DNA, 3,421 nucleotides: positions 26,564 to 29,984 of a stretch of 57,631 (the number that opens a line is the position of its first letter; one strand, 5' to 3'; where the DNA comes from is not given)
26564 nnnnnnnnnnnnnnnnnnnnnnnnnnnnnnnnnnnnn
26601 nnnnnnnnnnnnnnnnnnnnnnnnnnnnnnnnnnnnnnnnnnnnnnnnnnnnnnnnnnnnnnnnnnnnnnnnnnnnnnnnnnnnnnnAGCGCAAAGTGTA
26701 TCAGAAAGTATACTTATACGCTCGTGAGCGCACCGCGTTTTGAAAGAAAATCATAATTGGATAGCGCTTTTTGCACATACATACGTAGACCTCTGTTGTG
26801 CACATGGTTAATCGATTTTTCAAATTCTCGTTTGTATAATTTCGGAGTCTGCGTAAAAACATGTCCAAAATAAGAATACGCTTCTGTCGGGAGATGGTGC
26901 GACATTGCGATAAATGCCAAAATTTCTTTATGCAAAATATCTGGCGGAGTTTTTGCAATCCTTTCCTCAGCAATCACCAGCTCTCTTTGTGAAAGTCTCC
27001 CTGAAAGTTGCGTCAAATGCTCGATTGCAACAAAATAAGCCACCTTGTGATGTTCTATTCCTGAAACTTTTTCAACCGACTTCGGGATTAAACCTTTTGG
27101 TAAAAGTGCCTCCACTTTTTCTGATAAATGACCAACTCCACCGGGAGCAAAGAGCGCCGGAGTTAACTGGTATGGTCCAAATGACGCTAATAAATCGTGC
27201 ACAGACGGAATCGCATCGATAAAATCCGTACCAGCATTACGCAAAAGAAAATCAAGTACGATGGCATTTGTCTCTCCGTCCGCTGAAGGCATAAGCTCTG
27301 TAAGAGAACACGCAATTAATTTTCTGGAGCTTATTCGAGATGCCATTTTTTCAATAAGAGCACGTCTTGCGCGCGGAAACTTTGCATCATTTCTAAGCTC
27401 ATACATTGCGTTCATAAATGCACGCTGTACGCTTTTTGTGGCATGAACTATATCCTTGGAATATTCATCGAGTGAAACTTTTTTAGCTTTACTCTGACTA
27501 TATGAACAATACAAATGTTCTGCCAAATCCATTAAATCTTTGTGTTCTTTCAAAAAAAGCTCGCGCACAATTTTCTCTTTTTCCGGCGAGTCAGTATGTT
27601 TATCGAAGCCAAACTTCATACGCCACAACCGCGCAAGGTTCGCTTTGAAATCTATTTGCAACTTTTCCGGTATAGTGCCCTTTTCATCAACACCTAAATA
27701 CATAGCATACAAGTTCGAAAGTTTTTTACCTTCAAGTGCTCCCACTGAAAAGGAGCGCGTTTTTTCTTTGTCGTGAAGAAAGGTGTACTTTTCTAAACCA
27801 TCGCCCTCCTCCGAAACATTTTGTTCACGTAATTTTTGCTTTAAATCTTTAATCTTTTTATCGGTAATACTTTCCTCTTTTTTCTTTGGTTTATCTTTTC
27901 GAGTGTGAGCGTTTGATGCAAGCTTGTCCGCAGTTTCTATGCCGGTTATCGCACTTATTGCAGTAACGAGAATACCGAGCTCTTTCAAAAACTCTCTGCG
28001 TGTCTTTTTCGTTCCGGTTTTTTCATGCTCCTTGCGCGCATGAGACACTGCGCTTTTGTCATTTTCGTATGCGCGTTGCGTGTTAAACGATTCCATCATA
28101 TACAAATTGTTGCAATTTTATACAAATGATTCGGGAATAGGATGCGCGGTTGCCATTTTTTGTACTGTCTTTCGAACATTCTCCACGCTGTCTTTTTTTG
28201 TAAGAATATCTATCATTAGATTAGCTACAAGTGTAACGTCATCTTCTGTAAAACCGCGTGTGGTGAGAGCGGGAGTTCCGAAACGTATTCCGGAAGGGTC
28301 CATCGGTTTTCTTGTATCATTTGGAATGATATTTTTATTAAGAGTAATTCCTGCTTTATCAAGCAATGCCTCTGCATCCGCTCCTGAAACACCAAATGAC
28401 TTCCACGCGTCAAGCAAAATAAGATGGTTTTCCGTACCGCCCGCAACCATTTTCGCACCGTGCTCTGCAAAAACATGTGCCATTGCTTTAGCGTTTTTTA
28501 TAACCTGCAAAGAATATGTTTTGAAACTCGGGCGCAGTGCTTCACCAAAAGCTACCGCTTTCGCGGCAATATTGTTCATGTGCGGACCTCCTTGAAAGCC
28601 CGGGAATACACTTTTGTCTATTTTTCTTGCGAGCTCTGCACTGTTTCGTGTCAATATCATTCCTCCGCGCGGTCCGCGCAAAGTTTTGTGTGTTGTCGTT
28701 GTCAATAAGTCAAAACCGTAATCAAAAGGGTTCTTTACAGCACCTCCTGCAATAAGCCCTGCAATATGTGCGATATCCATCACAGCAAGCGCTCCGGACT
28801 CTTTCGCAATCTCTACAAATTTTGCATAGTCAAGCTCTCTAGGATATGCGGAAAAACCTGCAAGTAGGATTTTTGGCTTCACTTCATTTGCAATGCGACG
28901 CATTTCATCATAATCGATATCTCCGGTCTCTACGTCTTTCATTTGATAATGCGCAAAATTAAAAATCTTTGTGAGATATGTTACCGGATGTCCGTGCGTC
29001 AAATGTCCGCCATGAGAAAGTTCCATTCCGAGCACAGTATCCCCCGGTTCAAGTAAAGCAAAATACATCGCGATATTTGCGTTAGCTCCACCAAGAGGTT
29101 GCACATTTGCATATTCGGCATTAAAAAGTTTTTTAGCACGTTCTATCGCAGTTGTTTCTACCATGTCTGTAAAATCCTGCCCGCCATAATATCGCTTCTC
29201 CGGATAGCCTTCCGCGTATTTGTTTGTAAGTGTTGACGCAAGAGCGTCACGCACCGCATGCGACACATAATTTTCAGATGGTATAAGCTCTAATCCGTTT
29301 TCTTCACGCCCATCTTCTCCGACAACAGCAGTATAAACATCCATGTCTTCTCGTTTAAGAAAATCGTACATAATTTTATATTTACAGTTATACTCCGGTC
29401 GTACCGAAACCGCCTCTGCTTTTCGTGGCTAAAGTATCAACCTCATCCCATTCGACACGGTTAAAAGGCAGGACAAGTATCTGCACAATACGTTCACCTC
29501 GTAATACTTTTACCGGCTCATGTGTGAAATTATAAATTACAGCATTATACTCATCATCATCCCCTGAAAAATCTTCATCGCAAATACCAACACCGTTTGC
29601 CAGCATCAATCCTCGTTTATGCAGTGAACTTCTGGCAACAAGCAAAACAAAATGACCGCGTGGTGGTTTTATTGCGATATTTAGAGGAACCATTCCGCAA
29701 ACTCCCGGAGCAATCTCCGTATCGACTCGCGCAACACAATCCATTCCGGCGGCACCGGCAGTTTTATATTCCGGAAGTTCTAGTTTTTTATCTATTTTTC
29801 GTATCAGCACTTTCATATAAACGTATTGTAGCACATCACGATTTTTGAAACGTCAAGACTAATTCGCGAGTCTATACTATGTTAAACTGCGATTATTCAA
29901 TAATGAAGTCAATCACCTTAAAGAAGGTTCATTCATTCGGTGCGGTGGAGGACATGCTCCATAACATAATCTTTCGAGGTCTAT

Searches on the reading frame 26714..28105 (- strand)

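Call 3: search_protein_families(library=pfam, proteins=[window:26714-28105:-], max_evalue=0.1)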
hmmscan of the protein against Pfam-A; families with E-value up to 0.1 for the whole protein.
window:26714-28105:- (463 aa): 0 families

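Call 4: search_protein_families(library=ncbifam, proteins=[window:26714-28105:-], max_evalue=0.1)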
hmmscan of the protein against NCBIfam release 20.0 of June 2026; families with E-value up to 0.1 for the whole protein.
window:26714-28105:- (463 aa): 1 family
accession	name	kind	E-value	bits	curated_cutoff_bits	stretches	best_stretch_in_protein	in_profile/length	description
TIGR02811.1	formate_TAT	hypoth_equivalog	0.061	13.7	48.45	1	32-75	7-49/66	formate dehydrogenase region TAT target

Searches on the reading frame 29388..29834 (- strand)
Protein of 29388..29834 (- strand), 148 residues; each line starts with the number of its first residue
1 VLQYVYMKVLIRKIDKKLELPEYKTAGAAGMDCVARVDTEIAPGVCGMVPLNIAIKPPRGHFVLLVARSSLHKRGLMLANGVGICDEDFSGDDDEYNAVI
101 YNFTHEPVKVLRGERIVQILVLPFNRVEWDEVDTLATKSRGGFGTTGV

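Call 3: search_protein_families(library=pfam, proteins=[window:29388-29834:-], max_evalue=0.1)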
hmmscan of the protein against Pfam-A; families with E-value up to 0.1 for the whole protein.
window:29388-29834:- (148 aa): 3 families
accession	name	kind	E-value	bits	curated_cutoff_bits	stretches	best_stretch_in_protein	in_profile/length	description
PF00692.24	dUTPase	-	2.3e-18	66.7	22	1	17-146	2-128/129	dUTPase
PF22769.1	DCD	-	6.6e-05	23.5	27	1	42-120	74-149/153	dCTP deaminase-like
PF18720.7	EGF_Tenascin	-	0.082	13.4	25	0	80-93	14-27/29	Tenascin EGF domain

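Call 4: search_protein_families(library=ncbifam, proteins=[window:29388-29834:-], max_evalue=0.1)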
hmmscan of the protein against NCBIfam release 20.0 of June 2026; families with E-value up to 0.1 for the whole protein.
window:29388-29834:- (148 aa): 5 families
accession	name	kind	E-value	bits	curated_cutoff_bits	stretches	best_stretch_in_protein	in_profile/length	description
TIGR00576.1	dut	superfamily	3.4e-28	98.2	102.55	1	9-147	2-142/143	dUTP diphosphatase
NF001862.0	PRK00601.1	equivalog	5.5e-28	97.5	103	1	5-147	4-148/150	dUTP diphosphatase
NF010561.0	PRK13956.1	equivalog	1.1e-17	64.2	223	1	13-147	11-146/147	dUTP diphosphatase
TIGR02274.1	dCTP_deam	equivalog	0.00028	20.6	92.8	1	65-122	98-152/180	dCTP deaminase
NF002598.0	PRK02253.1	equivalog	0.0096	15.4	130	1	48-123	79-149/167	deoxyuridine 5'-triphosphate nucleotidohydrolase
